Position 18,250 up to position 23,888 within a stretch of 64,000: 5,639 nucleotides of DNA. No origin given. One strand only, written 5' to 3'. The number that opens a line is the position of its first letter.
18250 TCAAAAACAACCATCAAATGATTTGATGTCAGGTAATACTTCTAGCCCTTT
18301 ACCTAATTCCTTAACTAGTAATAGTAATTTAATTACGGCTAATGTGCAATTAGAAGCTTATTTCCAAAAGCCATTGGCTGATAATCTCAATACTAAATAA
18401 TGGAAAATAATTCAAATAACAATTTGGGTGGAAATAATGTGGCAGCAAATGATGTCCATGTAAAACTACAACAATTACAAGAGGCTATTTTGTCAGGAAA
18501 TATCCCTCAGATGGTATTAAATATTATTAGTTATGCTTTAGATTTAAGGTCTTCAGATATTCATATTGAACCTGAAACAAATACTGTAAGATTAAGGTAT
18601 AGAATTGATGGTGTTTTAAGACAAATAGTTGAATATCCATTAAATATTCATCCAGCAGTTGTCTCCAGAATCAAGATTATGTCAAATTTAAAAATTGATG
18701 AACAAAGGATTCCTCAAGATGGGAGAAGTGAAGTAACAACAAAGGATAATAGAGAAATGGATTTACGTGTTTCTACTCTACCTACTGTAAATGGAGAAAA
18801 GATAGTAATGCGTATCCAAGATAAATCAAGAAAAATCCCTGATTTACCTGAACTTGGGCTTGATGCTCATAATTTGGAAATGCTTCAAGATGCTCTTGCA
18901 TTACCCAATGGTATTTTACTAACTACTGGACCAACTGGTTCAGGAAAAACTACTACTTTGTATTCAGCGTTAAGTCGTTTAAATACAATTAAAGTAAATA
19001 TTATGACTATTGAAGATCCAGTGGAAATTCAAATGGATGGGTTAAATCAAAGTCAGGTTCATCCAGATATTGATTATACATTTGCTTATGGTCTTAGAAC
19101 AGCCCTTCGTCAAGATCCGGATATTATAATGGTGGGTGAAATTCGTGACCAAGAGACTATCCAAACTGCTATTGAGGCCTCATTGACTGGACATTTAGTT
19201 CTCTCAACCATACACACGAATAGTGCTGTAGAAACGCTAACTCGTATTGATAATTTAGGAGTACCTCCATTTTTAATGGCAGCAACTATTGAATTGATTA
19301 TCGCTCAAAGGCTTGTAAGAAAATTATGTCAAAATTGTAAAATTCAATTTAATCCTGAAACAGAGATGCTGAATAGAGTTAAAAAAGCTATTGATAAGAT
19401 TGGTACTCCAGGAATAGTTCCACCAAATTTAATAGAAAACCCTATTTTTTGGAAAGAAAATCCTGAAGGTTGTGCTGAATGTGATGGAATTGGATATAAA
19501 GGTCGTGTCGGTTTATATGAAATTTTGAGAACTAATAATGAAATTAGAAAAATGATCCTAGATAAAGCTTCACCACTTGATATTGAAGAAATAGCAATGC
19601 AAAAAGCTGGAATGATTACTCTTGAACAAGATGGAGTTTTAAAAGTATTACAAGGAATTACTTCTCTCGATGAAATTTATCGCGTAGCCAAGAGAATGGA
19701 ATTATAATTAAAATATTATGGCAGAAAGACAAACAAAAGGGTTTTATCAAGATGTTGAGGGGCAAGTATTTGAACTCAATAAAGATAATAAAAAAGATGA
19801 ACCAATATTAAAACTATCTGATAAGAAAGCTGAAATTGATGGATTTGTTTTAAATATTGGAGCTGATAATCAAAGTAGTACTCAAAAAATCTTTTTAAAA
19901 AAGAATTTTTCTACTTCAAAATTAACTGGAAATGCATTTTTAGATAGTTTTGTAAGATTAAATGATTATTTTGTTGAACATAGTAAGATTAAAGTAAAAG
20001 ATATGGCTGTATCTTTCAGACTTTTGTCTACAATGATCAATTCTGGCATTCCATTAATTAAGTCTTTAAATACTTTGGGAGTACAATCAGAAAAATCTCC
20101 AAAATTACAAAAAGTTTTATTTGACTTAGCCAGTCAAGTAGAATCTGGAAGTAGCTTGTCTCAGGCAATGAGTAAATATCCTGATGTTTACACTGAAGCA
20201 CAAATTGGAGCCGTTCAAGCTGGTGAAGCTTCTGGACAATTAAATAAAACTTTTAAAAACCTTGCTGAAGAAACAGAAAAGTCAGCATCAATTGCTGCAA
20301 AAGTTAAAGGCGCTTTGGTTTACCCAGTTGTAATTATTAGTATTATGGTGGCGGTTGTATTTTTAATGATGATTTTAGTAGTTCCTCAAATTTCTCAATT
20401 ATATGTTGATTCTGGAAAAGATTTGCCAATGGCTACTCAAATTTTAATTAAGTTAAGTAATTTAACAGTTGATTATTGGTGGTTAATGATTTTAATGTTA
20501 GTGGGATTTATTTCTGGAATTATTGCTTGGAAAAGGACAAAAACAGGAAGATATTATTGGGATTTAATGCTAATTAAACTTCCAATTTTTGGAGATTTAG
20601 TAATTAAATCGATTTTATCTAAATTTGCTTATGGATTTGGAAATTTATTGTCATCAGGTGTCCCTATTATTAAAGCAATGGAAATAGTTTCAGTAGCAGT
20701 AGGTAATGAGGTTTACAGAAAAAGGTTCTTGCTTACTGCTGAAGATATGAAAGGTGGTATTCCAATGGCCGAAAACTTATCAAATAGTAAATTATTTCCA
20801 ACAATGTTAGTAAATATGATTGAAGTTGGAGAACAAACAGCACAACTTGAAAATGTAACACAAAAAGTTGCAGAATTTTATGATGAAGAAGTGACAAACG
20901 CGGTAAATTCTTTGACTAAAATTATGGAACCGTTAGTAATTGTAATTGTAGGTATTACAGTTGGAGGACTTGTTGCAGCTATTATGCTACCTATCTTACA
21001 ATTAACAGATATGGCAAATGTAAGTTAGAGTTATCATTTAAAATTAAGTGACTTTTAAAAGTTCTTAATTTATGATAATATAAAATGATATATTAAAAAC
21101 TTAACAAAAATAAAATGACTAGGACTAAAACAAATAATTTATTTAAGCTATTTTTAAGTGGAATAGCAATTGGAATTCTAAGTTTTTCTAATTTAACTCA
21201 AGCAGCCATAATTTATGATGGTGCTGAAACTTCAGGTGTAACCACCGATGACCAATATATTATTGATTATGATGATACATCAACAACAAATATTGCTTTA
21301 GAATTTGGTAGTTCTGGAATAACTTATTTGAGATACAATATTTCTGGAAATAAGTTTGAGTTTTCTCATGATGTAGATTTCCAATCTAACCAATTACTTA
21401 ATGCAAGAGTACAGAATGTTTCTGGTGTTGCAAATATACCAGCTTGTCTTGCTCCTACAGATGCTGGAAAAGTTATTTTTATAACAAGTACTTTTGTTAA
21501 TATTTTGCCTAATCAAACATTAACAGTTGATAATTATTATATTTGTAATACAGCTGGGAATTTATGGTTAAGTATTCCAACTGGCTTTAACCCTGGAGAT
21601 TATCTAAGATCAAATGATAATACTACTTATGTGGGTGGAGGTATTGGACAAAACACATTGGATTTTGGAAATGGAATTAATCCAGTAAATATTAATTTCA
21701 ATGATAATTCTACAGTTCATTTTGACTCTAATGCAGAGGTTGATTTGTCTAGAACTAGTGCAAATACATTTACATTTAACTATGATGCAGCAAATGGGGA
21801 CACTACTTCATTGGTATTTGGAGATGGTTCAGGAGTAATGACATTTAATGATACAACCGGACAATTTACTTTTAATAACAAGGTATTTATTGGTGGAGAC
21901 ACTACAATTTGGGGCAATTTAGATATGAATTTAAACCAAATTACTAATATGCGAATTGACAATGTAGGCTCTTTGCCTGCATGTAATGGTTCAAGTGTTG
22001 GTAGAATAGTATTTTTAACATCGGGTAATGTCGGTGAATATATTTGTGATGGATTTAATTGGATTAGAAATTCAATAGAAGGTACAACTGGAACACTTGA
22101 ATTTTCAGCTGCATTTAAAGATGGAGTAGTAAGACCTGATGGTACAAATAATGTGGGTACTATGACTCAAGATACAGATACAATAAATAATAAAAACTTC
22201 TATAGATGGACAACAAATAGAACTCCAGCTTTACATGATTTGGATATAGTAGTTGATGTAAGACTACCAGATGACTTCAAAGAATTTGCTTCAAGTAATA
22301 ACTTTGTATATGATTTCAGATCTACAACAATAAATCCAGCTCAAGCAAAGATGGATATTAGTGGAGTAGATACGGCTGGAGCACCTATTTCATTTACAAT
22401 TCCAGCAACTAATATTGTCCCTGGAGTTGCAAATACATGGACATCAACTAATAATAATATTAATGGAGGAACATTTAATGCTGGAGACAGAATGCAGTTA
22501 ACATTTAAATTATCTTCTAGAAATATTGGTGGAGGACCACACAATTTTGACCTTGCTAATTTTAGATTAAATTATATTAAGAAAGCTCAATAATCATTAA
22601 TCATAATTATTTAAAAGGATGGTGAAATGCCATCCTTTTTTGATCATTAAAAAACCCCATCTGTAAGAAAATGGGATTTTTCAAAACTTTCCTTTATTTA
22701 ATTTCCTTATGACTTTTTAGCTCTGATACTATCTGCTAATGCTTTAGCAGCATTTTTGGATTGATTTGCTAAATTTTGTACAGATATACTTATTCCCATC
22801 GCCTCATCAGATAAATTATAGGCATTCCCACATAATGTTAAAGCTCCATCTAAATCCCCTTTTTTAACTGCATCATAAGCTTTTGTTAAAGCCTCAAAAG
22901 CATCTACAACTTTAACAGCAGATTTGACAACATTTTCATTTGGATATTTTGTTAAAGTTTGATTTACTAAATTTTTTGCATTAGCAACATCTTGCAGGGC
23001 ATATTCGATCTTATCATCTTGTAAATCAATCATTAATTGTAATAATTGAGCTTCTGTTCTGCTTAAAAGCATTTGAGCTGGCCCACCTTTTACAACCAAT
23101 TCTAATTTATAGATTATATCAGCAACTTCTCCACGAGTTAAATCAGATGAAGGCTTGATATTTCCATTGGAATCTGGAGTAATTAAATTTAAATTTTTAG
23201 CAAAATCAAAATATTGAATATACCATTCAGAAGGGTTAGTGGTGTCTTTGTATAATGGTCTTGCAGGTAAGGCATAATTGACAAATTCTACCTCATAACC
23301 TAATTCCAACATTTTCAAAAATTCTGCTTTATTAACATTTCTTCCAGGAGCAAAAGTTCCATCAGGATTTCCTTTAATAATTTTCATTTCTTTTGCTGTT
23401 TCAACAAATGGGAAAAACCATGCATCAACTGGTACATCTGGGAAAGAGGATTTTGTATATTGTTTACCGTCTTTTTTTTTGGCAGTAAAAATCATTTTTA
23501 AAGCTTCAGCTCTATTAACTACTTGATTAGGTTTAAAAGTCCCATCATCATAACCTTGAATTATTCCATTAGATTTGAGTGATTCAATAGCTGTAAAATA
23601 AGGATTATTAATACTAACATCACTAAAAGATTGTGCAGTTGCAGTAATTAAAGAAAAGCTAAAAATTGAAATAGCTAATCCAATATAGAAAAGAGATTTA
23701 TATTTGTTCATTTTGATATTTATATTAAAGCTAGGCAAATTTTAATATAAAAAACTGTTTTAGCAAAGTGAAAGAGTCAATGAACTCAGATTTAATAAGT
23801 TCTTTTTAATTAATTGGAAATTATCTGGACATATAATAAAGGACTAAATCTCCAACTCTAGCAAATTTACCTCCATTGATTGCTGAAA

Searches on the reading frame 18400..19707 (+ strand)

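Call 8: search_protein_families(library=pfam, proteins=[window:18400-19707:+], max_evalue=0.001)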
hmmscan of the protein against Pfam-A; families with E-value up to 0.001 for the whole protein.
window:18400-19707:+ (435 aa): 1 family
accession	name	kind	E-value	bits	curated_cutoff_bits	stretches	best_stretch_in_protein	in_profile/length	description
PF00437.27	T2SSE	-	2e-126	422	24.9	1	33-428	6-370/370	Type II/IV secretion system protein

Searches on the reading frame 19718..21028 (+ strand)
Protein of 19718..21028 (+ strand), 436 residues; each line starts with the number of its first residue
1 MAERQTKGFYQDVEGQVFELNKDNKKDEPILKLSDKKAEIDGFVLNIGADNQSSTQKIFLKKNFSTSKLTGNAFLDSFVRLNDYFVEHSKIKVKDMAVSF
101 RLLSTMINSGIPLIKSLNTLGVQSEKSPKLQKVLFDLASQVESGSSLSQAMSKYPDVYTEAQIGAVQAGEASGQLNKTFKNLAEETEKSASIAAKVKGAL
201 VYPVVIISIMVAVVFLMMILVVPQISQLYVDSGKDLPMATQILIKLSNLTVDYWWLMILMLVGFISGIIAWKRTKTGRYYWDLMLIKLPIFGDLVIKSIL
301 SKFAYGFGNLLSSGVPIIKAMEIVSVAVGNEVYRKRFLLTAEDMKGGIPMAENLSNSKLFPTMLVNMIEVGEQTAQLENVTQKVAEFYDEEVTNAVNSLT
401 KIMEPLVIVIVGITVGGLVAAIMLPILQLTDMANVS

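Call 8: search_protein_families(library=pfam, proteins=[window:19718-21028:+], max_evalue=0.001)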
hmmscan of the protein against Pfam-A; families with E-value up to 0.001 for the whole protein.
window:19718-21028:+ (436 aa): 1 family
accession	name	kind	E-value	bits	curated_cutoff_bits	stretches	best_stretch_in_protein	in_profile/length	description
PF00482.28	T2SSF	-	1.6e-50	170.7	25.2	2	101-223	3-125/125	Type II secretion system (T2SS), protein F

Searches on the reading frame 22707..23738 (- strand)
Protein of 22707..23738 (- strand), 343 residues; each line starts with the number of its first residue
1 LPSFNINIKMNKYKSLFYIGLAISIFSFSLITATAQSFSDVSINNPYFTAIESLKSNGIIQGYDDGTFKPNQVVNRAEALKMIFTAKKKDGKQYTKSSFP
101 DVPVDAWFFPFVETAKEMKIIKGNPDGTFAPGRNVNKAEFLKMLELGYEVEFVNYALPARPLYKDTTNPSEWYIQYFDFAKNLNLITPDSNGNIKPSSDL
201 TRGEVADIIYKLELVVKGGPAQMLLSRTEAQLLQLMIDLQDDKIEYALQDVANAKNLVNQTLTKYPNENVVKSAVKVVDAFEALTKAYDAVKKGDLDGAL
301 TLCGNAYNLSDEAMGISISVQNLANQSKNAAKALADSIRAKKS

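Call 8: search_protein_families(library=pfam, proteins=[window:22707-23738:-], max_evalue=0.001)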
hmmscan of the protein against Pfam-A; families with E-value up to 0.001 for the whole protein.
window:22707-23738:- (343 aa): 1 family
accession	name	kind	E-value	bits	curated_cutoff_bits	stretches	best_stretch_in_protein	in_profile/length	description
PF00395.25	SLH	-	3.2e-32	110.7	20.8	3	37-79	1-43/44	S-layer homology domain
